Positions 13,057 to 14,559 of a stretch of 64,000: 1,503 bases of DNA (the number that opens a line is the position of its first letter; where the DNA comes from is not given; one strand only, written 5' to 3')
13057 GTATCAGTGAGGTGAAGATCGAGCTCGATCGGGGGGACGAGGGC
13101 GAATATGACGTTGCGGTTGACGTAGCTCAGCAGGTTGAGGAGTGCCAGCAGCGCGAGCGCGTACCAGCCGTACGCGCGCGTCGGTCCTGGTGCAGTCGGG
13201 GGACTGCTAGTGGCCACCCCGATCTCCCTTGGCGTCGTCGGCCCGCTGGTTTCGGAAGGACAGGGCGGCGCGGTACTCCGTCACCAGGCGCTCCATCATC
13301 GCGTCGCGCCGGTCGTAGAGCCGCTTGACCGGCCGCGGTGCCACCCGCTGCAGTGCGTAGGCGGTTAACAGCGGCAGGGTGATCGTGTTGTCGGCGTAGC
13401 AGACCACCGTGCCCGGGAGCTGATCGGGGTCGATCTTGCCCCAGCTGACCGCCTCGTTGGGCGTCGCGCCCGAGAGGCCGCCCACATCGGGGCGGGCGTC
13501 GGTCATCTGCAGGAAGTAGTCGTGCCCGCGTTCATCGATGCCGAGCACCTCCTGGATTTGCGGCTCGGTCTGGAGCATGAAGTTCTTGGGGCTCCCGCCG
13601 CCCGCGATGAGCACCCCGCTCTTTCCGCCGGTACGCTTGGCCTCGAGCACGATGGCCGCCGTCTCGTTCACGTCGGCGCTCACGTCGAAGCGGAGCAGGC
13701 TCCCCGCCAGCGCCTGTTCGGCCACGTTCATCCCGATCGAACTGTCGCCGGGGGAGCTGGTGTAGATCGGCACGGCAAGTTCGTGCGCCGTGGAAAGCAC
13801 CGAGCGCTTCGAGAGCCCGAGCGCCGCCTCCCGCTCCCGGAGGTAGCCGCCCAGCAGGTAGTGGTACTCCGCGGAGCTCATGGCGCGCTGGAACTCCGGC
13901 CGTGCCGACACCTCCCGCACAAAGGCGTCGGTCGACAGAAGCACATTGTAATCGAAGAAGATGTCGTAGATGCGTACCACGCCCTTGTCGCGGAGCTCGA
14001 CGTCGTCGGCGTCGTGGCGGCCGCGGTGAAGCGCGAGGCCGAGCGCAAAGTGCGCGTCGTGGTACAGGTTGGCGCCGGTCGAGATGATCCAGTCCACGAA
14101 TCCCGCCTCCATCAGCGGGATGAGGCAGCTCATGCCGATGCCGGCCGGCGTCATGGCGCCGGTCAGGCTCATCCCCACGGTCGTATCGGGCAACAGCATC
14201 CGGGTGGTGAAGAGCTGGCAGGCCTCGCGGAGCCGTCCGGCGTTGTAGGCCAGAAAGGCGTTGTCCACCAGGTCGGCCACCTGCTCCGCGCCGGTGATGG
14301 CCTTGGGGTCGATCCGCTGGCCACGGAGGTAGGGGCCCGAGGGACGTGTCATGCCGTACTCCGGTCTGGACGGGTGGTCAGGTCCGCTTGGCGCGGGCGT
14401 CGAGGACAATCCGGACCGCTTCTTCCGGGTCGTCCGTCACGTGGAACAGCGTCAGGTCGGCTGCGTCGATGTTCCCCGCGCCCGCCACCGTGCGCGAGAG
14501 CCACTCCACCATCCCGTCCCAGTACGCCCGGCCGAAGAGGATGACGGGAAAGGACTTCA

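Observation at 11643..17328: Five-gene overlapping operon: DUF481 OMP, class-V PLP enzyme, LOG, deoxyhypusine-synthase-like enzyme, MFS transporter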

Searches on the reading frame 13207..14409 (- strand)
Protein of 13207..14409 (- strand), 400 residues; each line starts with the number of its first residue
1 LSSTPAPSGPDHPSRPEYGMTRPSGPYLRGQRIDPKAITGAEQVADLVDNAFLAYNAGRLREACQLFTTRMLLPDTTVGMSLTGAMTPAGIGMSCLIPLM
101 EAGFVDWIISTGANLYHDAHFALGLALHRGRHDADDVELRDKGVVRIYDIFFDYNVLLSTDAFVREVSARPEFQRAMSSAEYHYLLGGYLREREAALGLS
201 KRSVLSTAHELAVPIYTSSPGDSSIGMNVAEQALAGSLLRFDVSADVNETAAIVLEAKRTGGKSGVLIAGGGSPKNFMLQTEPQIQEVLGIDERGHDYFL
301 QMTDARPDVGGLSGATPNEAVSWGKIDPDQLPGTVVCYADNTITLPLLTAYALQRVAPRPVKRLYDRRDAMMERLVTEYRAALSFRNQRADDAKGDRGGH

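Call 3: search_protein_families(library=pfam, proteins=[window:13207-14409:-], max_evalue=0.01)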
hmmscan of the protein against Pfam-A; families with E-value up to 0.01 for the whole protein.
window:13207-14409:- (400 aa): 1 family
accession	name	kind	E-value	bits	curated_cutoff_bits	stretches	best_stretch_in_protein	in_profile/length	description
PF01916.23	DS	-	6.7e-67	226.2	27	1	53-351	9-287/288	Deoxyhypusine synthase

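Call 4: search_protein_families(library=ncbifam, proteins=[window:13207-14409:-], max_evalue=0.01)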
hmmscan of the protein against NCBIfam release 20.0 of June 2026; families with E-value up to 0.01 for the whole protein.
window:13207-14409:- (400 aa): 7 families
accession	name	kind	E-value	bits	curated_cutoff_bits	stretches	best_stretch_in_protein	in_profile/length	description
NF001980.1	PRK00770.1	equivalog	1.1e-166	554.2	450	1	33-380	1-348/350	homospermidine biosynthesis protein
NF002006.0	PRK00805.1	equivalog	5e-67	226.1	434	1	42-353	19-319/338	deoxyhypusine synthase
NF002630.0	PRK02301.1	equivalog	1.1e-59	202.3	364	1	31-357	12-316/318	deoxyhypusine synthase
TIGR00321.1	dhys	equivalog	3.5e-50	171.1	304.25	1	38-353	7-300/301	deoxyhypusine synthase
NF002699.1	PRK02492.1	equivalog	8.9e-47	159.6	500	1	44-357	18-324/338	1,9-bis(guanidino)-5-aza-nonane synthase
NF002294.1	PRK01221.1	equivalog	1.3e-30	106.9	350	1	45-350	13-298/300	deoxyhypusine synthase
NF003052.1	PRK03971.1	equivalog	9.4e-25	87.6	380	1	37-353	24-333/334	deoxyhypusine synthase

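Call 5: find_homologous_proteins(query=window:13207-14352:-, max_evalue=1e-20)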
Query window:13207-14352:- (381 aa): 8000 proteins with E <= 1e-20 among 8000 candidates; the best 120 are listed.
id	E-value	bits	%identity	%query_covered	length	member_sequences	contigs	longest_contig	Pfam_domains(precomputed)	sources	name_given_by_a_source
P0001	4.6e-252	853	100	100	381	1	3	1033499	PF01916.24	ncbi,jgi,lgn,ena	jgi:deoxyhypusine synthase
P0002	2.1e-250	848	99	100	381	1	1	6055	PF01916.24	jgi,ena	-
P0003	1.8e-245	832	97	100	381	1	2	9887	PF01916.24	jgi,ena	-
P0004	2.5e-245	831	97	100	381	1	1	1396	PF01916.24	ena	-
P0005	1.3e-243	826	97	100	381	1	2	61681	PF01916.24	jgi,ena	jgi:deoxyhypusine synthase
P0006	2.8e-243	825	97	100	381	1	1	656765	PF01916.24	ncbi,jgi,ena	jgi:deoxyhypusine synthase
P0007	3.3e-243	824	97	100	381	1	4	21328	PF01916.24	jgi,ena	jgi:deoxyhypusine synthase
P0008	7.8e-243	823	97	100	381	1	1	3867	PF01916.24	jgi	jgi:deoxyhypusine synthase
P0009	1.1e-242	822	96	100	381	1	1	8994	PF01916.24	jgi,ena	-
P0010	6.4e-242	820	96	100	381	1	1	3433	PF01916.24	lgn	-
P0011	7.8e-242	820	96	100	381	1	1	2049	PF01916.24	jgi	jgi:deoxyhypusine synthase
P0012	8.9e-242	820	96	100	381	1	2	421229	PF01916.24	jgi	jgi:deoxyhypusine synthase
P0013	9.5e-242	819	96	100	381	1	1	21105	PF01916.24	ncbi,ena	-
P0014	9.6e-242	819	97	100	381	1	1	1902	PF01916.24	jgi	jgi:deoxyhypusine synthase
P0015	1.6e-241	819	96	100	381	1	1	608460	PF01916.24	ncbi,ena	-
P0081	1.3e-227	773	92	100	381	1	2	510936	PF01916.24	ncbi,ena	-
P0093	5.6e-226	768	89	99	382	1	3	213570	PF01916.24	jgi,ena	jgi:deoxyhypusine synthase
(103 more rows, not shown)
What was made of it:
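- Checked: A 100% identical 381-aa protein is in public data (call 5).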

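Call 11: find_encoding_contigs(protein=P0001, flank=10000, max_places=3)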
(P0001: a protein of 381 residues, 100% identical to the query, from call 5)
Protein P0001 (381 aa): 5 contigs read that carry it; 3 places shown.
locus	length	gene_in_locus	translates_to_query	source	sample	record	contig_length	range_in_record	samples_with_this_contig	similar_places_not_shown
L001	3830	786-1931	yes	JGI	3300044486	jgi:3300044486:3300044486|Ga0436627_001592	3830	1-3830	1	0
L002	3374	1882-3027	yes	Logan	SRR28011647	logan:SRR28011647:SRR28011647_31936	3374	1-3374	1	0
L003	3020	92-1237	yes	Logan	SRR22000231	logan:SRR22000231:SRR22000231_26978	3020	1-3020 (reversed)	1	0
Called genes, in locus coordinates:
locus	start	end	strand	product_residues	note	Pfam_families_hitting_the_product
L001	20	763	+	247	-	PF18306:LDcluster4, PF03641:Lysine_decarbox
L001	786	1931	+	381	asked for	PF01916:DS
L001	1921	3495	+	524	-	PF07690:MFS_1, PF03137:OATP (weak)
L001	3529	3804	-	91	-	PF02583:Trns_repr_metal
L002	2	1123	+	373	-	?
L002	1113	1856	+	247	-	PF18306:LDcluster4, PF03641:Lysine_decarbox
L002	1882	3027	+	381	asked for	PF01916:DS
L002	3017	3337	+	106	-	PF07690:MFS_1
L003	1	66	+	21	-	?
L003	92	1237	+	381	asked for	PF01916:DS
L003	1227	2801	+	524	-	PF07690:MFS_1, PF03137:OATP (weak)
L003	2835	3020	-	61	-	?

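Call 18: find_encoding_contigs(protein=P0093, flank=10000, max_places=2)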
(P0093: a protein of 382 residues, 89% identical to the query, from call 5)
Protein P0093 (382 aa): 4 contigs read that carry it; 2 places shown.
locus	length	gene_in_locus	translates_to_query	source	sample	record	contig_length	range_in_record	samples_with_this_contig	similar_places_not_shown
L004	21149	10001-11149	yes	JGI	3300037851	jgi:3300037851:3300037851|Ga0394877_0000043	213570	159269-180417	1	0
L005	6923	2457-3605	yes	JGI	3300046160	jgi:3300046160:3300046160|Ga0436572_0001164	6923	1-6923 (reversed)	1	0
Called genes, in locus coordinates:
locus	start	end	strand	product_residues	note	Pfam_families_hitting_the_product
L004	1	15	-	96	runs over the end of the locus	PF13560:HTH_31 (faint), PF01381:HTH_3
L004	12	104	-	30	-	-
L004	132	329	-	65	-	-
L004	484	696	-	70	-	PF07927:HicA_toxin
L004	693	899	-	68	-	-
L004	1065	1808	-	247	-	PF01553:Acyltransferase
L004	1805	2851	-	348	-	PF01212:Beta_elim_lyase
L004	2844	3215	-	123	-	PF00903:Glyoxalase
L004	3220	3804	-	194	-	-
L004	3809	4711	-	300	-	-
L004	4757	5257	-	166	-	-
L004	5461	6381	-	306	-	PF08331:QueG_DUF1730, PF00037:Fer4 (faint), PF12838:Fer4_7 (faint), PF13484:Fer4_16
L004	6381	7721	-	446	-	PF01266:DAO (weak), PF01494:FAD_binding_3 (faint), PF07992:Pyr_redox_2, PF13450:NAD_binding_8 (weak), PF00070:Pyr_redox (weak), PF22366:NDH2_C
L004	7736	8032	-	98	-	-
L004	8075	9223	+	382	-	PF00266:Aminotran_5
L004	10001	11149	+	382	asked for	PF01916:DS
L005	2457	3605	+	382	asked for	PF01916:DS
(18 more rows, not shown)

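Call 19: find_encoding_contigs(protein=P0081, flank=10000, max_places=2)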
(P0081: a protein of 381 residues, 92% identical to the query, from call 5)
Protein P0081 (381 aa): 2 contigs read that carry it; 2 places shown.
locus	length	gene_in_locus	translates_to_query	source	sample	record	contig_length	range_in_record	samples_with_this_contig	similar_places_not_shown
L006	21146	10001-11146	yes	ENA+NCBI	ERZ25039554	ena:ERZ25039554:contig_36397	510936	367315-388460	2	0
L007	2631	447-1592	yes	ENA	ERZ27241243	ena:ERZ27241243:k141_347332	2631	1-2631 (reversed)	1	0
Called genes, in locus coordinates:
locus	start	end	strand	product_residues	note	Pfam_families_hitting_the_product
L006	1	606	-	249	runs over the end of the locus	PF01553:Acyltransferase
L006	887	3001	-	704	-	PF10462:Peptidase_M66 (faint)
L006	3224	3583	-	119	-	PF00903:Glyoxalase, PF18029:Glyoxalase_6 (weak)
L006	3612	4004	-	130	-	-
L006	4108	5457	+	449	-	PF00324:AA_permease, PF13520:AA_permease_2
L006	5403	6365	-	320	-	PF08331:QueG_DUF1730, PF13484:Fer4_16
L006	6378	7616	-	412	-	PF01266:DAO (faint), PF07992:Pyr_redox_2, PF13450:NAD_binding_8 (faint), PF13454:NAD_binding_9 (faint), PF00070:Pyr_redox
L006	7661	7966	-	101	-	-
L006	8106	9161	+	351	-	PF04338:DUF481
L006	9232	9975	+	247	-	PF18306:LDcluster4, PF03641:Lysine_decarbox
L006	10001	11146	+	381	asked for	PF01916:DS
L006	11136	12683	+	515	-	PF00083:Sugar_tr, PF07690:MFS_1, PF03137:OATP (weak)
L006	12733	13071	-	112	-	PF02583:Trns_repr_metal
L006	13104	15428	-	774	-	PF00403:HMA, PF00122:E1-E2_ATPase, PF00702:Hydrolase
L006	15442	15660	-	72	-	PF00403:HMA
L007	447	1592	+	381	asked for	PF01916:DS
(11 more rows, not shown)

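Call 21: search_protein_representatives(protein=window:13207-14352:-)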
Query: 381 residues. Proteins with E-value up to 0.001 (for the whole library): 2181; up to 1e-10: 1159; up to 1e-30: 337. The best 150 are listed.
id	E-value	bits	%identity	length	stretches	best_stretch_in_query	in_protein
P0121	3.3e-151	519.9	66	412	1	6-358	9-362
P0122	4.0e-151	519.6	68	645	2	7-296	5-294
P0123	3.7e-119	414.4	54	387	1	8-360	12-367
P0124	6.4e-117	407.1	71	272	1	8-273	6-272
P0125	9.2e-115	400.0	65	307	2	197-363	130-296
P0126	2.2e-110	385.6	87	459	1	126-334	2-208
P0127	5.4e-106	371.1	61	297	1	80-361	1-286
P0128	1.7e-99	349.8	73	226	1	158-378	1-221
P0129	9.9e-99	347.2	87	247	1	2-182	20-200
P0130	1.6e-95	336.7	45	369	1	9-360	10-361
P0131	4.6e-94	331.9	49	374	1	11-361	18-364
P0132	1.8e-93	329.9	68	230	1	144-363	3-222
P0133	2.5e-93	329.4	50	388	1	17-365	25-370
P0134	1.6e-92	326.8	64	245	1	64-295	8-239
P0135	2.3e-91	323.0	59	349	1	30-282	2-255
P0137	4.8e-83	295.6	48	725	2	6-307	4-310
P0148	1.1e-71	258.3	68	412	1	183-362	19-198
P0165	2.1e-64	234.3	40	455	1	13-353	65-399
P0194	8.4e-57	209.3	61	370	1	47-208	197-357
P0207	1.5e-53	198.6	86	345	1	236-347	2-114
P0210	7.1e-53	196.4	39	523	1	25-366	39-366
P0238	3.7e-46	174.3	44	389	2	140-333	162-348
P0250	2.5e-44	168.2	49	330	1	8-176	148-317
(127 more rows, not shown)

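Call 25: find_related_loci(query=A2, collection=genome_contigs, flank=8000)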
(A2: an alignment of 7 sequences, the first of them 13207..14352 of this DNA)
Query A2 (381 aa) in genome_contigs; peptide patterns used: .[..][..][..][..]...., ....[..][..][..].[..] (x = any residue, [..] = any of these).
600 stretches matched a pattern (row limit reached: there are more); 599 encode a relative of the query (tblastn E <= 1e-3); the best 80 are kept; 80 distinct loci.
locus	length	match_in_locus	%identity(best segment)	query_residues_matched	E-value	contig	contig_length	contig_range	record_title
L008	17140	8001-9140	90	1-380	0e+0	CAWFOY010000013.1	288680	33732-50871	MAG: uncultured Gemmatimonadales bacterium isolate MFD05674.bin.2.133 genome assembly, contig: contig_52252, whole genom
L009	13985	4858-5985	87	1-376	0e+0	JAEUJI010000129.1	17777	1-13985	MAG: Gemmatimonadetes bacterium isolate new MAG-65 k141_4473636, whole genome shotgun sequence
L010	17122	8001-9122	85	1-374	0e+0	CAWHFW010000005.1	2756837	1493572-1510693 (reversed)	MAG: uncultured Gemmatimonadales bacterium isolate MFD00392.bin.2.68 genome assembly, contig: contig_5291, whole genome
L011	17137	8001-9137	84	1-379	0e+0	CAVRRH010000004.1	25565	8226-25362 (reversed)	MAG: uncultured Gemmatimonadales bacterium isolate MFD04850.bin.2.341 genome assembly, contig: contig_137133, whole geno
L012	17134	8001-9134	85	1-378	0e+0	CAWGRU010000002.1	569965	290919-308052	MAG: uncultured Gemmatimonadales bacterium isolate MFD05942.bin.1.100 genome assembly, contig: contig_12721, whole genom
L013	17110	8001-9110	86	3-372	0e+0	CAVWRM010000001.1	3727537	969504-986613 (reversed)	MAG: uncultured Gemmatimonadales bacterium isolate MFD04944.bin.1.90 genome assembly, contig: contig_25021, whole genome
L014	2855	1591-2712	85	1-374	0e+0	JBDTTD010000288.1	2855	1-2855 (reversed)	MAG: Gemmatimonadales bacterium isolate cluster3_bin.288 NODE_239023_length_2855_cov_9.335357, whole genome shotgun sequ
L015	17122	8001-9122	84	1-374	0e+0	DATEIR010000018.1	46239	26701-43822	MAG TPA_asm: Gemmatimonadales bacterium isolate SMAG_U8843 k141_2362779, whole genome shotgun sequence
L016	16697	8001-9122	84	1-374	0e+0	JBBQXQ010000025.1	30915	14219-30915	MAG: Gemmatimonadales bacterium isolate Co_metawrap_2123 Cmw_2123_k141_24459172_length_30915_cov_12.0000, whole genome s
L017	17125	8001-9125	83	1-375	0e+0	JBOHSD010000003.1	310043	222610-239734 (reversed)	MAG: Gemmatimonadales bacterium isolate SD8036_maxbin2.bin.21_sub NODE_6_length_310043_cov_2.646040, whole genome shotgu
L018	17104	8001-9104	85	7-374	0e+0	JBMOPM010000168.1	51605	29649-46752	MAG: Gemmatimonadota bacterium isolate Betzabe_MAG128 MAG128_168, whole genome shotgun sequence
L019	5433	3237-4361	82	4-378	0e+0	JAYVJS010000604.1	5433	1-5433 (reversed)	MAG: Gemmatimonadota bacterium isolate GL53_Down_metabinner_10 GL53_Down_metabinner_10_603, whole genome shotgun sequenc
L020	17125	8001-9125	82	1-375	0e+0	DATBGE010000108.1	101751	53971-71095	MAG TPA_asm: Gemmatimonadales bacterium isolate SMAG_U3829 k141_2778489, whole genome shotgun sequence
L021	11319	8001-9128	81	1-376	0e+0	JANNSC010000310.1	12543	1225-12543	MAG: Gemmatimonadales bacterium isolate SOY_31_metabat_282 SOY_31_k141_2539436, whole genome shotgun sequence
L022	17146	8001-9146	80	1-380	0e+0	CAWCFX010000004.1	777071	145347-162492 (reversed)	MAG: uncultured Gemmatimonadales bacterium isolate MFD01275.bin.1.276 genome assembly, contig: contig_4242, whole genome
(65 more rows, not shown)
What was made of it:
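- Tried and rejected: A 7-sequence alignment worked (call 25).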

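Call 30: search_protein_families(library=pfam, proteins=[P0122, P0137, P0210, P0165, P0126, P0148, P0194, P0207, P0250, P0238], max_evalue=0.001)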
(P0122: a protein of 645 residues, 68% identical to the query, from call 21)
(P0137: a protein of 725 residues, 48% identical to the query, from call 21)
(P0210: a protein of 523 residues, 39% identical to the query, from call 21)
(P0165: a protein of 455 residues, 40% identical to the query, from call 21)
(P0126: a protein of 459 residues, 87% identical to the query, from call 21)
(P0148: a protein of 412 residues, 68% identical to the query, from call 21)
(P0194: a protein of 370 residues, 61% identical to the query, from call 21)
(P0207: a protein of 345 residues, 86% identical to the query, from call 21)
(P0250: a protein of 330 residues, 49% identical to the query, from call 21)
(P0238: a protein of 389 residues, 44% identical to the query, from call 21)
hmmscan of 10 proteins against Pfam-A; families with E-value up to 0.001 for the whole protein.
P0122 (645 aa): 2 families
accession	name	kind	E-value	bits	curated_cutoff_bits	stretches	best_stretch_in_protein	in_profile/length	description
PF01916.23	DS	-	2.9e-64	217.6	27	2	33-294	10-253/288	Deoxyhypusine synthase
PF14890.11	Intein_splicing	-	6.2e-15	55.8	35.8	1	313-572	11-155/155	Intein splicing domain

P0137 (725 aa): 6 families
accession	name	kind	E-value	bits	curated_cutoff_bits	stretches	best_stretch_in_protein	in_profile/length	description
PF01916.23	DS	-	3e-68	230.6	27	2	33-313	10-267/288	Deoxyhypusine synthase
PF01844.29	HNH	-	1.8e-05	25.3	21.4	1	527-572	1-43/47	HNH endonuclease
PF07460.16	NUMOD3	-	3.6e-05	24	20.4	0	447-463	21-37/37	NUMOD3 motif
PF14890.11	Intein_splicing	-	7e-05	23.1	35.8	1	374-639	58-155/155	Intein splicing domain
PF14623.11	Vint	-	9.1e-05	22.7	27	1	296-401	2-78/166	Hint-domain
PF01079.26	Hint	-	0.00033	20.7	29.7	1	294-359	11-76/213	Hint module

P0210 (523 aa): 2 families
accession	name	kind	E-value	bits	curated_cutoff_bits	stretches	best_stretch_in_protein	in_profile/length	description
PF01916.23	DS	-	1.4e-26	93.9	27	1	49-332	14-286/288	Deoxyhypusine synthase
PF01442.23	Apolipoprotein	-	0.00089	19.4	90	0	362-428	31-97/190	Apolipoprotein A1/A4/E domain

P0165 (455 aa): 1 family
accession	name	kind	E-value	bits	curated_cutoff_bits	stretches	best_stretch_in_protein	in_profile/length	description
PF01916.23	DS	-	4.5e-76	256.3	27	1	85-378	6-287/288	Deoxyhypusine synthase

P0126 (459 aa): 2 families
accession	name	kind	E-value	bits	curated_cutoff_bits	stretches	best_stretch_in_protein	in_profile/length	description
PF01916.23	DS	-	1.1e-40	140.2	27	1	2-203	100-282/288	Deoxyhypusine synthase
PF07690.21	MFS_1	-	7e-11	42.1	33.4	1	396-450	117-171/347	Major Facilitator Superfamily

P0148 (412 aa): 2 families
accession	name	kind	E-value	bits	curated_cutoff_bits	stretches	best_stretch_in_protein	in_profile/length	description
PF01916.23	DS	-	7.7e-38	130.8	27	1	17-168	148-287/288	Deoxyhypusine synthase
PF01300.24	Sua5_yciO_yrdC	-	2.3e-09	37.4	25.1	0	321-350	75-105/178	Telomere recombination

P0194 (370 aa): 2 families
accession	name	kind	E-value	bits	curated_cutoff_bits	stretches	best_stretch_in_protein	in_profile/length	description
PF01916.23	DS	-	5.9e-23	82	27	1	201-354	26-172/288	Deoxyhypusine synthase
PF01180.27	DHO_dh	-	8.9e-08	32.1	27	1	90-199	82-190/291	Dihydroorotate dehydrogenase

P0207 (345 aa): 2 families
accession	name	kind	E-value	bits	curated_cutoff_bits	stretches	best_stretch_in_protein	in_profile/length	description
PF01916.23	DS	-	5.4e-24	85.4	27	1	9-98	208-287/288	Deoxyhypusine synthase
PF07690.21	MFS_1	-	4.2e-10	39.5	33.4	1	176-239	1-65/347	Major Facilitator Superfamily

P0250 (330 aa): 1 family
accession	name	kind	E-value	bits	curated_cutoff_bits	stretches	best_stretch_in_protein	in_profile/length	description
PF01916.23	DS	-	1.4e-28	100.5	27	1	175-328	10-156/288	Deoxyhypusine synthase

P0238 (389 aa): 1 family
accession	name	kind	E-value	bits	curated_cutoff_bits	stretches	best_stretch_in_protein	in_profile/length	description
PF01916.23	DS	-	4.9e-29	102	27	1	180-347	133-287/288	Deoxyhypusine synthase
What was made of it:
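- Tried and rejected: I found inteins and probable read-through DS-MFS fragments, but no LOG fusion (call 30).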

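Call 38: search_solved_structures(query=window:13207-14352:-, max_evalue=1e-10, show_alignments=1)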
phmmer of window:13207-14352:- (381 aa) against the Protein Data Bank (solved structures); distinct sequences matched with E-value up to 1e-10: 3.
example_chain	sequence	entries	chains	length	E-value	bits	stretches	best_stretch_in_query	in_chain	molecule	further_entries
8put_A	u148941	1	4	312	1.7e-18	70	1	60-333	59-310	Probable deoxyhypusine synthase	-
7cmc_A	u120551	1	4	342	4.1e-17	65.5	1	77-331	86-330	Probable deoxyhypusine synthase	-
6w3z_A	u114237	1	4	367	1.2e-14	57.4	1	59-336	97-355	BMA-DHPS-1, isoform a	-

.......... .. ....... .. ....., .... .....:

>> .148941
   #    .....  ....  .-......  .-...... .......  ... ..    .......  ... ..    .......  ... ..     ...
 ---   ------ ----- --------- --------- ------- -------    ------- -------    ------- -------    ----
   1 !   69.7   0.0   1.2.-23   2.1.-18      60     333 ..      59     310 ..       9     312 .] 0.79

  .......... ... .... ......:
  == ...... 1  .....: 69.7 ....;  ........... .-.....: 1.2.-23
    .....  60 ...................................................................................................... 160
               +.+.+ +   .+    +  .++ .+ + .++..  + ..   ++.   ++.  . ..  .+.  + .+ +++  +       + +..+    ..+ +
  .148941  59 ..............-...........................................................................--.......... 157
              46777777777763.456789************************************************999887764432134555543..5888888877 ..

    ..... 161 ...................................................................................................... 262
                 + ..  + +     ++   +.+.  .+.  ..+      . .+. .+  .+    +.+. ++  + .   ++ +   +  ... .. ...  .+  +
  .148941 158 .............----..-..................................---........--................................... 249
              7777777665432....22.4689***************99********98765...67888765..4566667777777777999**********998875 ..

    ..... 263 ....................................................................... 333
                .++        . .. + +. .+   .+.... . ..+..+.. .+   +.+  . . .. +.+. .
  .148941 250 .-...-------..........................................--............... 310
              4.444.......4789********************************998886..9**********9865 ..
